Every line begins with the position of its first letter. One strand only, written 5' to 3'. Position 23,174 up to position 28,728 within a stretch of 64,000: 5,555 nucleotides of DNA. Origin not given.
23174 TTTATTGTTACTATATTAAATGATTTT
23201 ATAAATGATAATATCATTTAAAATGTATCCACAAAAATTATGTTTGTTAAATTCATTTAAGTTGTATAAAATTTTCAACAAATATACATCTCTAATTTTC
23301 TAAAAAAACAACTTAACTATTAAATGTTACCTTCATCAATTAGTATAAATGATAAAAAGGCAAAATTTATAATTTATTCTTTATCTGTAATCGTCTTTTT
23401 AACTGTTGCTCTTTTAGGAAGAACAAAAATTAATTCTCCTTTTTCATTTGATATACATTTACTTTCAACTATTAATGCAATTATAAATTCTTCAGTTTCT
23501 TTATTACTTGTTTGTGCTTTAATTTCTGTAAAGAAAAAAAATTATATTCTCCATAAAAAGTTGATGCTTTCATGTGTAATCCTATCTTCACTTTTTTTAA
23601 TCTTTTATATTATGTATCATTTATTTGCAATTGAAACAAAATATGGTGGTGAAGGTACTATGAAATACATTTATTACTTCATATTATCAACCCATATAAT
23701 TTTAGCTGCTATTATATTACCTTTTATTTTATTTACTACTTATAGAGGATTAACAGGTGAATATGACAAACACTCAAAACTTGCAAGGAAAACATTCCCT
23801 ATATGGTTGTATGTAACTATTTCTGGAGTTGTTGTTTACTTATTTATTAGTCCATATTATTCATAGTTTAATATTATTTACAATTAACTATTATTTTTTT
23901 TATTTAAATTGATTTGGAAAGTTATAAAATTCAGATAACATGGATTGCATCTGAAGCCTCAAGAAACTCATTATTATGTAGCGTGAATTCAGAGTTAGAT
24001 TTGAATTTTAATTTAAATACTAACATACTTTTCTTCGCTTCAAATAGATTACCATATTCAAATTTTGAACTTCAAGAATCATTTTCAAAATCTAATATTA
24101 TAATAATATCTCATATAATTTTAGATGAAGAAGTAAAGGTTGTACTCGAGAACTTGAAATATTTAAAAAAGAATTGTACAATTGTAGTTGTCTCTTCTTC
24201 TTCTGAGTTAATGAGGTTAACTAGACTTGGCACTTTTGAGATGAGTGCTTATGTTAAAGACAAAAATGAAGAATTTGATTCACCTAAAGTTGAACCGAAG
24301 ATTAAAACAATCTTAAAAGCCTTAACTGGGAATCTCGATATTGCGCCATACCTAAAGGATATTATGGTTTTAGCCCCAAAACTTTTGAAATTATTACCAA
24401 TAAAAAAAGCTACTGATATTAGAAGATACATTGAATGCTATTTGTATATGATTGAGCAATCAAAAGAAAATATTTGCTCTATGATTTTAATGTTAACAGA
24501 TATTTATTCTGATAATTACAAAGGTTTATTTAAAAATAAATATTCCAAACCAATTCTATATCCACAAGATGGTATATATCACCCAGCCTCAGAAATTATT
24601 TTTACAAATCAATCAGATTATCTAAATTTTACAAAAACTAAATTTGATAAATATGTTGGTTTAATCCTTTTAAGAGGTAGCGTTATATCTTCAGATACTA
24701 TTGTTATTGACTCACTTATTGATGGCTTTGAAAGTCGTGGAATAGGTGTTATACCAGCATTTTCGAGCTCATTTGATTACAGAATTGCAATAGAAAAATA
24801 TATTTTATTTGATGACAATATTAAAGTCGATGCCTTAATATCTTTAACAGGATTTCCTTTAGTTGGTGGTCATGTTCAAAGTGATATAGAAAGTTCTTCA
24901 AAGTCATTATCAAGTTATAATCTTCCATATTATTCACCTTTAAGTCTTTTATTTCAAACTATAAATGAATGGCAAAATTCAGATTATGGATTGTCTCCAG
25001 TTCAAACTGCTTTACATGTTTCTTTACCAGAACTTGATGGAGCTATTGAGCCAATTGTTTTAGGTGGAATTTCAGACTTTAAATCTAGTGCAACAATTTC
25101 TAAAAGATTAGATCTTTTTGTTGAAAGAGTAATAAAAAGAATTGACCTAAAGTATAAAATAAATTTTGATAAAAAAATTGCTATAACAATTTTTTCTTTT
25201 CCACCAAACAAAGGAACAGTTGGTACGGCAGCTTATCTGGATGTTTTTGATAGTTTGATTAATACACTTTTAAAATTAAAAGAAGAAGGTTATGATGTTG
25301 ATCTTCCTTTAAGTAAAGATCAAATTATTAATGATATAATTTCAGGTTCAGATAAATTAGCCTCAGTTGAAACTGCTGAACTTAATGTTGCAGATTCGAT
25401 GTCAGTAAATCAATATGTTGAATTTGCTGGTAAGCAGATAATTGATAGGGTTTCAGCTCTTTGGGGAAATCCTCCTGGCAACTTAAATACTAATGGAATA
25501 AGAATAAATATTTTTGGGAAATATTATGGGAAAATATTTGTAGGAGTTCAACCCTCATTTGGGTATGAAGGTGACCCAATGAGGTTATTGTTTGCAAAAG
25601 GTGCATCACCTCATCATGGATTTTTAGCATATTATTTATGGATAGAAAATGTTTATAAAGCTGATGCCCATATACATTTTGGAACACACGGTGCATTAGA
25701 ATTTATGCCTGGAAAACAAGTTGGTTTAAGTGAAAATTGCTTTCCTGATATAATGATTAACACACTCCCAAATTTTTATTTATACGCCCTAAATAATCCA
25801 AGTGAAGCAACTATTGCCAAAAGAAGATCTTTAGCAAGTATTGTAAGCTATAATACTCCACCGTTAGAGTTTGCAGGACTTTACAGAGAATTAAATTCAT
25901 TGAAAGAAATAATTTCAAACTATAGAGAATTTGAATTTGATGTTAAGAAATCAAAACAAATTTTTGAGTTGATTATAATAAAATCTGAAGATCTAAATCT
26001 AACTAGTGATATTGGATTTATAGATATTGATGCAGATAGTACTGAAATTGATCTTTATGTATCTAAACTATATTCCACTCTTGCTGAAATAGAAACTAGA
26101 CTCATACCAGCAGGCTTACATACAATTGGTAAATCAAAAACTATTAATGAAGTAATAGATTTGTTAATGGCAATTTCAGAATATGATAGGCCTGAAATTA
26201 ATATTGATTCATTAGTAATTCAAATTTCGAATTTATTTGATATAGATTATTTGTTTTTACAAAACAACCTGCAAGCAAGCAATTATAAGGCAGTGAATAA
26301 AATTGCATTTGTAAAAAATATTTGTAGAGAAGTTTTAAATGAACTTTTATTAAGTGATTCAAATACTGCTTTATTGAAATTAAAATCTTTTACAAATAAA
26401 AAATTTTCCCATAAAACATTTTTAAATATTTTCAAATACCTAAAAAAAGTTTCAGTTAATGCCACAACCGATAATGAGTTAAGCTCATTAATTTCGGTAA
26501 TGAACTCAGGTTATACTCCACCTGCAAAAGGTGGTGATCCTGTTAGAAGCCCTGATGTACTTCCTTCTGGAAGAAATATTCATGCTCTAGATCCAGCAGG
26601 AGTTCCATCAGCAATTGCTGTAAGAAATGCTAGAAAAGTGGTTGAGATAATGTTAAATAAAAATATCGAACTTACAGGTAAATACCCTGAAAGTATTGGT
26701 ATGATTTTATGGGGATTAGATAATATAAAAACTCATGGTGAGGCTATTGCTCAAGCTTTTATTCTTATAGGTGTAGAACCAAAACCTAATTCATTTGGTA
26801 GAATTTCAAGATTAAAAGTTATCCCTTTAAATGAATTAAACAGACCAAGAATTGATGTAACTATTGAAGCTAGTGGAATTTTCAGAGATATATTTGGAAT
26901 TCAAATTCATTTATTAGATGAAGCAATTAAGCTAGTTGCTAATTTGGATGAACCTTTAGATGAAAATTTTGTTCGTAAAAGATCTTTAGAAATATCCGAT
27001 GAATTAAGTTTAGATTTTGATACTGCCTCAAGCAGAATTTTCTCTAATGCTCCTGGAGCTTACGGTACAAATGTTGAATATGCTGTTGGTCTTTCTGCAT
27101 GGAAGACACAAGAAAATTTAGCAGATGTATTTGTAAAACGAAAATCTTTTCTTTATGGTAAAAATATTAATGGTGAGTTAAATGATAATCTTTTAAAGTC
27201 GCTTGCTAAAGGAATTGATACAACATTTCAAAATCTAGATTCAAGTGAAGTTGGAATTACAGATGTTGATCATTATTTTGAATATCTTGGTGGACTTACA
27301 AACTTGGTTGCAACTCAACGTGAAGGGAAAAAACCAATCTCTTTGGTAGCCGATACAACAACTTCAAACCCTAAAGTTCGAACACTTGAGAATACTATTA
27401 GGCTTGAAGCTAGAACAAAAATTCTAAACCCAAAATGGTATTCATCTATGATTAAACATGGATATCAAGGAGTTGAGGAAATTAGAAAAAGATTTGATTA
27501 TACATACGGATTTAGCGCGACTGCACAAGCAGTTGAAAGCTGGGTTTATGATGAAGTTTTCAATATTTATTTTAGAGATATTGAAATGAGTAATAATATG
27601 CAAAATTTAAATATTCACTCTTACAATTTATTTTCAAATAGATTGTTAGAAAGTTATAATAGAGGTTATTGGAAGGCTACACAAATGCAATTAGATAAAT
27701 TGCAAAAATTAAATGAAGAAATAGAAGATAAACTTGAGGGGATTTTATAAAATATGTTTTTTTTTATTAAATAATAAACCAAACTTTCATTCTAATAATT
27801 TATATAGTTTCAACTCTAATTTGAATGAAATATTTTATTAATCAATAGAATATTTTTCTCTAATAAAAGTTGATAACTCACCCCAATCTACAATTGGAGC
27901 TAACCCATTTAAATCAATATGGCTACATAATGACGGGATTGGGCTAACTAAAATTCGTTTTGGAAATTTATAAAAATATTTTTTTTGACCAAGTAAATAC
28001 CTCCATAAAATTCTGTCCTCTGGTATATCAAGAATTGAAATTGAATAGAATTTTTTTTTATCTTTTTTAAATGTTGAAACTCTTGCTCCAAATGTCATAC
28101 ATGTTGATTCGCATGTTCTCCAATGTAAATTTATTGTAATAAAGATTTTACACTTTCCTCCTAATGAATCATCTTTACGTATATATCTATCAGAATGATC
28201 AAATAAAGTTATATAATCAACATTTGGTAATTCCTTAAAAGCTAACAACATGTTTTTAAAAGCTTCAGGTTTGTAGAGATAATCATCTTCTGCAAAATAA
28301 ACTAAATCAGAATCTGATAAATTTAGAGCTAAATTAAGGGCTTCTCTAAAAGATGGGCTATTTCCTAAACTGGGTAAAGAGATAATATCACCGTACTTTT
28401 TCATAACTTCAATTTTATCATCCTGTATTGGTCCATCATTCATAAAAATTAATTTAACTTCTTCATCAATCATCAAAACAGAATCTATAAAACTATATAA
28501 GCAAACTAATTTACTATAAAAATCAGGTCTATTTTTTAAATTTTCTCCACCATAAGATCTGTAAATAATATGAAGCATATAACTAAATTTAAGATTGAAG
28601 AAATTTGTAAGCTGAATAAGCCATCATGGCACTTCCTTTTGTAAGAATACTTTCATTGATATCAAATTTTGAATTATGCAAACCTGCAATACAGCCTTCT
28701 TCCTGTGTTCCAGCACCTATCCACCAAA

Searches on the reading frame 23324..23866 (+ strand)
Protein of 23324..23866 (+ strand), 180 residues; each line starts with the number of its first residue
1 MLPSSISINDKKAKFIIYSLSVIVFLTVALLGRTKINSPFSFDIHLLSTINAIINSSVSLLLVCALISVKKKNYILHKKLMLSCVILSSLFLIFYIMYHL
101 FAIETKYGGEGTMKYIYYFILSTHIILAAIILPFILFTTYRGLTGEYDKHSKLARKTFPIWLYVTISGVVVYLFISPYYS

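Call 40: search_protein_families(library=pfam, proteins=[window:23324-23866:+], max_evalue=0.0001)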
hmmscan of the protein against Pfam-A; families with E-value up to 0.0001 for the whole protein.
window:23324-23866:+ (180 aa): 1 family
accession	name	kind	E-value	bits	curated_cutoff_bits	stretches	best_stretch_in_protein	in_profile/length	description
PF04238.17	DUF420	-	2.6e-40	138.2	30.5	1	47-175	1-130/130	Protein of unknown function (DUF420)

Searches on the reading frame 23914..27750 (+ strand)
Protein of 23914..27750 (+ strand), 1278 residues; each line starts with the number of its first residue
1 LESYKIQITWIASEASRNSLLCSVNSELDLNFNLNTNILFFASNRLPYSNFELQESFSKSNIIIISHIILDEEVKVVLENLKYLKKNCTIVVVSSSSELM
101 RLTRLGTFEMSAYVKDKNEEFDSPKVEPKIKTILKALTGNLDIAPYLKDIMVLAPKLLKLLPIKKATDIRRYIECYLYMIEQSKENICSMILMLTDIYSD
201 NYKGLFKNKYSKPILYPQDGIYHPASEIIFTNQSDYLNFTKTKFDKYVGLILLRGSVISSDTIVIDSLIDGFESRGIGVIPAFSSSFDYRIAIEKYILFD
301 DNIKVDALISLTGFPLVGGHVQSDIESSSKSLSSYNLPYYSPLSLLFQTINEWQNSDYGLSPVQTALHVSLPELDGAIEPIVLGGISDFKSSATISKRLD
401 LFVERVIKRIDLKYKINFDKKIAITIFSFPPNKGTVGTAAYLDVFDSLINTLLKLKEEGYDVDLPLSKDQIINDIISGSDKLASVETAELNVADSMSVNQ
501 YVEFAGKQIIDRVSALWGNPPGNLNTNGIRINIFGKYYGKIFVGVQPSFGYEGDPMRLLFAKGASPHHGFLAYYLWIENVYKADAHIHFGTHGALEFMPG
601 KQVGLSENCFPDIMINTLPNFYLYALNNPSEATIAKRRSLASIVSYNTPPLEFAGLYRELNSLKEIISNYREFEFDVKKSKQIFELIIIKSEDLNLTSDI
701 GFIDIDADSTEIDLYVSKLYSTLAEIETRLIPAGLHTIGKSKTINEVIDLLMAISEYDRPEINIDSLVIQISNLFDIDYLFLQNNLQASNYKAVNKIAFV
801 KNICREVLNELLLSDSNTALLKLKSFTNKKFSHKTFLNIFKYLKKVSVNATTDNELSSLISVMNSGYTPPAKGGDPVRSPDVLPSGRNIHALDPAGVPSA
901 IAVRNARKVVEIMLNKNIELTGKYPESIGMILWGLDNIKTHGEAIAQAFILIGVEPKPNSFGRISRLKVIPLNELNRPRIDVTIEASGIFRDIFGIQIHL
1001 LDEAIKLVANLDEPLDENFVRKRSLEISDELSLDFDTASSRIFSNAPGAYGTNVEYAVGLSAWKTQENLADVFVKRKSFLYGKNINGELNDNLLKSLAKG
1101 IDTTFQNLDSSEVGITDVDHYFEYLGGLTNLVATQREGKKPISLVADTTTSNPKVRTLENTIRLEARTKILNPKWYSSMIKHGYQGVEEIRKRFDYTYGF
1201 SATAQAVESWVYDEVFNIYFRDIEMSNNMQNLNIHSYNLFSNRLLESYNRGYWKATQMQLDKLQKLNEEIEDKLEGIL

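Call 39: search_protein_families(library=pfam, proteins=[window:23914-27750:+], max_evalue=0.0001)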
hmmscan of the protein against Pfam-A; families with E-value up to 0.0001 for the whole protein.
window:23914-27750:+ (1278 aa): 2 families
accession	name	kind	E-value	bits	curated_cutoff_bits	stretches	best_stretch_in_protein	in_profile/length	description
PF02514.21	CobN-Mg_chel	-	0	1094.4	24.5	1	178-1259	3-1089/1090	CobN/Magnesium Chelatase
PF11965.13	DUF3479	-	1.1e-17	65.1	27.4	1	12-173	6-159/159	Domain of unknown function (DUF3479)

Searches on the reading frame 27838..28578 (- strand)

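Call 39: search_protein_families(library=pfam, proteins=[window:27838-28578:-], max_evalue=0.0001)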
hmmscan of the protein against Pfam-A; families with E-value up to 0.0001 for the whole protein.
window:27838-28578:- (246 aa): 1 family
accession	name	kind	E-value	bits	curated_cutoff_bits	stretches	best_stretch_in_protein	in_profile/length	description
PF00535.33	Glycos_transf_2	-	5.3e-08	33.4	23.3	1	27-166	13-157/168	Glycosyl transferase family 2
